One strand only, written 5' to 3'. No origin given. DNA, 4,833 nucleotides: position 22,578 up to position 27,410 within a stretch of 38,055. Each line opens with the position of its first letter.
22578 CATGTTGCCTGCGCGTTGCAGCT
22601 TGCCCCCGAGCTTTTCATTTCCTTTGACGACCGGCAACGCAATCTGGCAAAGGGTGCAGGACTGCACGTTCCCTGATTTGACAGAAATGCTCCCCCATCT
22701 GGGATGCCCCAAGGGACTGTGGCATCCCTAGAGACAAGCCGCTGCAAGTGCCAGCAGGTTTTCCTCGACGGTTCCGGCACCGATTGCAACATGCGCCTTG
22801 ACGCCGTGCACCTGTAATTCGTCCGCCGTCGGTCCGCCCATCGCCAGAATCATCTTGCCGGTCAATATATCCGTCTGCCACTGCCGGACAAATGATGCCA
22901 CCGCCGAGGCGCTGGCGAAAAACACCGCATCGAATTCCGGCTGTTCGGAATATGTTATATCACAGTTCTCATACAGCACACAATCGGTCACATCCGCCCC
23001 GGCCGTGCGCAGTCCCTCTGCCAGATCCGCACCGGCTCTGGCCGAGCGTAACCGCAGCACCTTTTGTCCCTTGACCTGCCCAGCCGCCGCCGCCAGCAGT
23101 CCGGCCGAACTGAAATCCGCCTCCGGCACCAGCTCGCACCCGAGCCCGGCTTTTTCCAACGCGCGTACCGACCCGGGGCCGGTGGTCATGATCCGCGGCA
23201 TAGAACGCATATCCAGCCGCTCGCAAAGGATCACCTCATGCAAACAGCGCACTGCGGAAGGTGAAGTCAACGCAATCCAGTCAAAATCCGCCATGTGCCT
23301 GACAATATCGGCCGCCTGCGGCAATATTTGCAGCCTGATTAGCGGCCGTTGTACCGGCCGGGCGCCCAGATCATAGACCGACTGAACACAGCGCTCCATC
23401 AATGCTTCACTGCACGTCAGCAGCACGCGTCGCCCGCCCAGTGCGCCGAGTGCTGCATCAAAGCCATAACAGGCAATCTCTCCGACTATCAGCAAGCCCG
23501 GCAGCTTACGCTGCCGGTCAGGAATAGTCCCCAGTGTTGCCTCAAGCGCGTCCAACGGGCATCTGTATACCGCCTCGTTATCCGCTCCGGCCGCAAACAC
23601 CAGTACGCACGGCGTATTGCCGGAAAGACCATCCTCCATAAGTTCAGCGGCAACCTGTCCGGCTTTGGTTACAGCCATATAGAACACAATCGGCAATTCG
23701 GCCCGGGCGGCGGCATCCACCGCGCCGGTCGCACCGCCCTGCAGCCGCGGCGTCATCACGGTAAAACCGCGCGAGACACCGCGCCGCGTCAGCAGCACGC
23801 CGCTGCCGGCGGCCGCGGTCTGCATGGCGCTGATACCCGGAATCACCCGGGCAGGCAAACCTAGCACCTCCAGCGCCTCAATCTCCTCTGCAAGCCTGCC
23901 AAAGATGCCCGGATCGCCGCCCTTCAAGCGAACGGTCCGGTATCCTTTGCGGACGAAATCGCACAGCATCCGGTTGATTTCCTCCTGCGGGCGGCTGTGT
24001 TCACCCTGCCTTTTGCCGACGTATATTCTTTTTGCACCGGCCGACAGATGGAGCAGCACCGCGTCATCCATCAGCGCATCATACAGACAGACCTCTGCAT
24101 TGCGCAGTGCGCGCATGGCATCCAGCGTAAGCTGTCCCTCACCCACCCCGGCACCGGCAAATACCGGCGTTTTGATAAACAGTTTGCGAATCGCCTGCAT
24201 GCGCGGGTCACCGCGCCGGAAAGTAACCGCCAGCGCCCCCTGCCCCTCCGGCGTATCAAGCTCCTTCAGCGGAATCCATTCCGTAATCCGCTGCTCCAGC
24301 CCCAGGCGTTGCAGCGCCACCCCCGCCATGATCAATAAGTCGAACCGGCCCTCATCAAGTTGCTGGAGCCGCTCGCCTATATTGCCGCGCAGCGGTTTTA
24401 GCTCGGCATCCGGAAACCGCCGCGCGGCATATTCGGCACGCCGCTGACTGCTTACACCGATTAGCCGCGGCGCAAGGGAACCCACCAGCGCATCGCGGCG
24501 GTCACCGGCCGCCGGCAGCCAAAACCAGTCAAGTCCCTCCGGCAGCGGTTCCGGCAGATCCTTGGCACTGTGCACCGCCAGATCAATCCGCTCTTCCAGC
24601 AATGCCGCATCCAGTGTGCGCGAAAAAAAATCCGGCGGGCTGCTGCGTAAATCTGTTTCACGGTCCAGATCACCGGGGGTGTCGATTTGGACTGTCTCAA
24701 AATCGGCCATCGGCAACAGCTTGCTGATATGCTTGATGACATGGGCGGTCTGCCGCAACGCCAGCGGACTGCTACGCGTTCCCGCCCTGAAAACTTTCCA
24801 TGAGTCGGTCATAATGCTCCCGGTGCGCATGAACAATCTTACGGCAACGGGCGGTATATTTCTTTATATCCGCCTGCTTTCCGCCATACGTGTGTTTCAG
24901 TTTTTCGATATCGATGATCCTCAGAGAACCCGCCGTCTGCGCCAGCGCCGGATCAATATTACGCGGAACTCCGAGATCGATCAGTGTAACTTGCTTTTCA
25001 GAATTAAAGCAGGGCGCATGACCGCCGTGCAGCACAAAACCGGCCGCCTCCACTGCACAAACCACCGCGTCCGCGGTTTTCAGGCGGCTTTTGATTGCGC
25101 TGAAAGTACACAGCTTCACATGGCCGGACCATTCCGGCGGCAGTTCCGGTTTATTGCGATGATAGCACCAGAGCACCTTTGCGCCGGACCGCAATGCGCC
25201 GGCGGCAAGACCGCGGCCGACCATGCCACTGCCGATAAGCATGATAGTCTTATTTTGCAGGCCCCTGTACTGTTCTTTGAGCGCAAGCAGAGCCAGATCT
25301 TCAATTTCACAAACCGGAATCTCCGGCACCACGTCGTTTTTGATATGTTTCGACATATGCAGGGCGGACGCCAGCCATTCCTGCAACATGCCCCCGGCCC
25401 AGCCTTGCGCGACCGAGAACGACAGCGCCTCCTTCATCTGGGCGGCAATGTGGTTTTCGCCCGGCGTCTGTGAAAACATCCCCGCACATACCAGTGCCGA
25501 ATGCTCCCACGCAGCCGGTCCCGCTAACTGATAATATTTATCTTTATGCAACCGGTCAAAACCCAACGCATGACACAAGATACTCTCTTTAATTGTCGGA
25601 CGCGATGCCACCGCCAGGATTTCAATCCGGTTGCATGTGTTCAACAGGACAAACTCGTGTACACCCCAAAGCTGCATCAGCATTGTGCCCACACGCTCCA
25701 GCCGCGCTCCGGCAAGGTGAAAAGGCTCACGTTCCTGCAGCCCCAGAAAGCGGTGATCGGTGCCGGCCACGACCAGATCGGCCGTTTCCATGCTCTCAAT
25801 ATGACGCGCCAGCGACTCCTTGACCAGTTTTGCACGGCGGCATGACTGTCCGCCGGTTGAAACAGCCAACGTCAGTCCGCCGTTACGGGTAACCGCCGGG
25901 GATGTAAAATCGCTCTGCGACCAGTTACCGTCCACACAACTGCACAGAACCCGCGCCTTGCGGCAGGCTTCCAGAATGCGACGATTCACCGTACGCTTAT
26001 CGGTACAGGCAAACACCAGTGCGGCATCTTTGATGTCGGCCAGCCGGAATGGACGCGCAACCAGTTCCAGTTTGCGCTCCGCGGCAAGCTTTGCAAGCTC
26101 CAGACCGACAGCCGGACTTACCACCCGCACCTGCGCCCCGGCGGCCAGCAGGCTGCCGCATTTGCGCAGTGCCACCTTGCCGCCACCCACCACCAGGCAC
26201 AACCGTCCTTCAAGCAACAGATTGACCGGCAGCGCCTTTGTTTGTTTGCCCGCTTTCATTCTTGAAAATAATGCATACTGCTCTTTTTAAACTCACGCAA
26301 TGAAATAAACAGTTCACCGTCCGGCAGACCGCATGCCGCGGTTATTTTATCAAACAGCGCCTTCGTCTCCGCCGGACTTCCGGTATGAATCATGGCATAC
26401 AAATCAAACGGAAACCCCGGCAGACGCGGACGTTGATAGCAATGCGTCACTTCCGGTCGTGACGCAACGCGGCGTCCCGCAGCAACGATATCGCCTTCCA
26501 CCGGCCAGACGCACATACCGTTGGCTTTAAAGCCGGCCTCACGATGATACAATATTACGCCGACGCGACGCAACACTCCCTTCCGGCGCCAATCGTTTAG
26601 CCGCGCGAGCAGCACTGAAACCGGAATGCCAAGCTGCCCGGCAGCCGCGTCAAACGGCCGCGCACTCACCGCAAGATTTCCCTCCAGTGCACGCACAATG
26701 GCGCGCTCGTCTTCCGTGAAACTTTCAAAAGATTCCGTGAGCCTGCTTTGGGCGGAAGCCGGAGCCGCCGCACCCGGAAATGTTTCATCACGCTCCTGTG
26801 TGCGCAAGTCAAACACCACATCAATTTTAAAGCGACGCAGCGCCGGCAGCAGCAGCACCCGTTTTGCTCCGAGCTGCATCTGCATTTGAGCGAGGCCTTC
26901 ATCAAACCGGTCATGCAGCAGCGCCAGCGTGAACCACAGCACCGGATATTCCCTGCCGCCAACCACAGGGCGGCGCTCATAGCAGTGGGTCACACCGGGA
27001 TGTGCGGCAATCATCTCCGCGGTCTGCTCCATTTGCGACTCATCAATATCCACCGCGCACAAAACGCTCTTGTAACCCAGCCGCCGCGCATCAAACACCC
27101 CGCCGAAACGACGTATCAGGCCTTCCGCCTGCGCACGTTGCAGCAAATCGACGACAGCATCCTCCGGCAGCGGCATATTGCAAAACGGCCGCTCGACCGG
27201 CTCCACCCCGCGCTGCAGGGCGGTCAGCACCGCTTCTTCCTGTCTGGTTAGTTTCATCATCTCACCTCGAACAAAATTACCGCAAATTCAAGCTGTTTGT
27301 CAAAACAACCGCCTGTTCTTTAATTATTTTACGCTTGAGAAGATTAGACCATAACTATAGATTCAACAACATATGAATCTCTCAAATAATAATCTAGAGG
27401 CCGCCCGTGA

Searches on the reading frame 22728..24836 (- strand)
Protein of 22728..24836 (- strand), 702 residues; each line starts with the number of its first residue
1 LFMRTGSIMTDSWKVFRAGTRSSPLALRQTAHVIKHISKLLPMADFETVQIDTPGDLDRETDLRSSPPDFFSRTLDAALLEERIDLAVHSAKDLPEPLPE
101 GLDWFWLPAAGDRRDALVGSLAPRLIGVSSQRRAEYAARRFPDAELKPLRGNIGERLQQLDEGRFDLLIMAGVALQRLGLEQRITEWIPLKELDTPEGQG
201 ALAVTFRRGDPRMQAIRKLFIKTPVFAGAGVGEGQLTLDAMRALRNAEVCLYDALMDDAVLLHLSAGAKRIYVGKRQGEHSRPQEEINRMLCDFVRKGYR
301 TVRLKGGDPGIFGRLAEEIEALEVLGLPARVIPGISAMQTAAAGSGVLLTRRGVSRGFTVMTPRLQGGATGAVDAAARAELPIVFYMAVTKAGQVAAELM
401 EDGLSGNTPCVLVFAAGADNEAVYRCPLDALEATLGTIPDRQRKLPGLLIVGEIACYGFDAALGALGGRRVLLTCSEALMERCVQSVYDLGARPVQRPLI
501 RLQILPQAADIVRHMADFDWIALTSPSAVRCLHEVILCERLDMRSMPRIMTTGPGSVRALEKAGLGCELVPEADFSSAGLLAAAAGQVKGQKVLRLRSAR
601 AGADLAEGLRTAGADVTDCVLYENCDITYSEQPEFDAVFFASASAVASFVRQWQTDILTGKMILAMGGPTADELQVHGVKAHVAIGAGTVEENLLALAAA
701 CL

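Call 7: search_protein_families(library=pfam, proteins=[window:22728-24836:-], max_evalue=0.00001)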
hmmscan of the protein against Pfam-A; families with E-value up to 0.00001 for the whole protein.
window:22728-24836:- (702 aa): 3 families
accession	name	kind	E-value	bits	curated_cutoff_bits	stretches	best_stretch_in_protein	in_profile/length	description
PF01379.25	Porphobil_deam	-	1.3e-47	162.5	22.1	1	17-214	2-206/207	Porphobilinogen deaminase, dipyromethane cofactor binding domain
PF00590.25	TP_methylase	-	7.1e-40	137.7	27.8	1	226-431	4-211/212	Tetrapyrrole (Corrin/Porphyrin) Methylases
PF02602.20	HEM4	-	2.6e-36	125.3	27.5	1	485-683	5-219/231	Uroporphyrinogen-III synthase HemD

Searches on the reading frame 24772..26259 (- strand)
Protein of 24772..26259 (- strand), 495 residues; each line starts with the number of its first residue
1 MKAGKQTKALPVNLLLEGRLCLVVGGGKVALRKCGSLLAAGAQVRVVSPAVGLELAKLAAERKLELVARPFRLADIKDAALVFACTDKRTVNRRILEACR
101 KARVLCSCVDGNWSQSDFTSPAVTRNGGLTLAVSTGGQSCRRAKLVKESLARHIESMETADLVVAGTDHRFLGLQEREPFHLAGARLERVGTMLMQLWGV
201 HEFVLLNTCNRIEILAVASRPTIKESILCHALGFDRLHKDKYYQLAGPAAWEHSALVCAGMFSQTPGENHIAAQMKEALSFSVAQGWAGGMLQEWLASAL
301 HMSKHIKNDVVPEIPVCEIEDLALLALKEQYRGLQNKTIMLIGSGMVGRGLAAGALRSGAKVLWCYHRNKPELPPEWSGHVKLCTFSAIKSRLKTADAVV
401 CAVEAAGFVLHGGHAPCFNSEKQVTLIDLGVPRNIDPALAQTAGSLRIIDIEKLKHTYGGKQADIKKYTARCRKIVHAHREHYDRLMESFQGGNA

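Call 7: search_protein_families(library=pfam, proteins=[window:24772-26259:-], max_evalue=0.00001)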
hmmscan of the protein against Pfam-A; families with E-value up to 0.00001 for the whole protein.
window:24772-26259:- (495 aa): 4 families
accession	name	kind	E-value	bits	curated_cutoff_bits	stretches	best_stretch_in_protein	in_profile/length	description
PF13241.12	NAD_binding_7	-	7.9e-32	110.4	22.1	1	14-122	3-104/104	Putative NAD(P)-binding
PF05201.20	GlutR_N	-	1.5e-20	73.9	27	1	166-309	2-150/151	Glutamyl-tRNAGlu reductase, N-terminal domain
PF01488.26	Shikimate_DH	-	3e-15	56.9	24.3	1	329-456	5-137/138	Shikimate / quinate 5-dehydrogenase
PF14824.11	Sirohm_synth_M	-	2.1e-06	27.5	25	1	126-153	1-28/28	Sirohaem biosynthesis protein central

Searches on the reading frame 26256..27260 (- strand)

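Call 7: search_protein_families(library=pfam, proteins=[window:26256-27260:-], max_evalue=0.00001)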
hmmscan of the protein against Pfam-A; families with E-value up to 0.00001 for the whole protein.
window:26256-27260:- (334 aa): 2 families
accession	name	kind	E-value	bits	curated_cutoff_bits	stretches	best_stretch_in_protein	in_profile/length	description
PF17805.7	AsnC_trans_reg2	-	4.3e-41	139.4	27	2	242-325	2-86/86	AsnC-like ligand binding domain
PF22451.2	NirdL-like_HTH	-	1.6e-12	47.2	27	1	185-231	1-47/47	Siroheme decarboxylase NirDL-like HTH domain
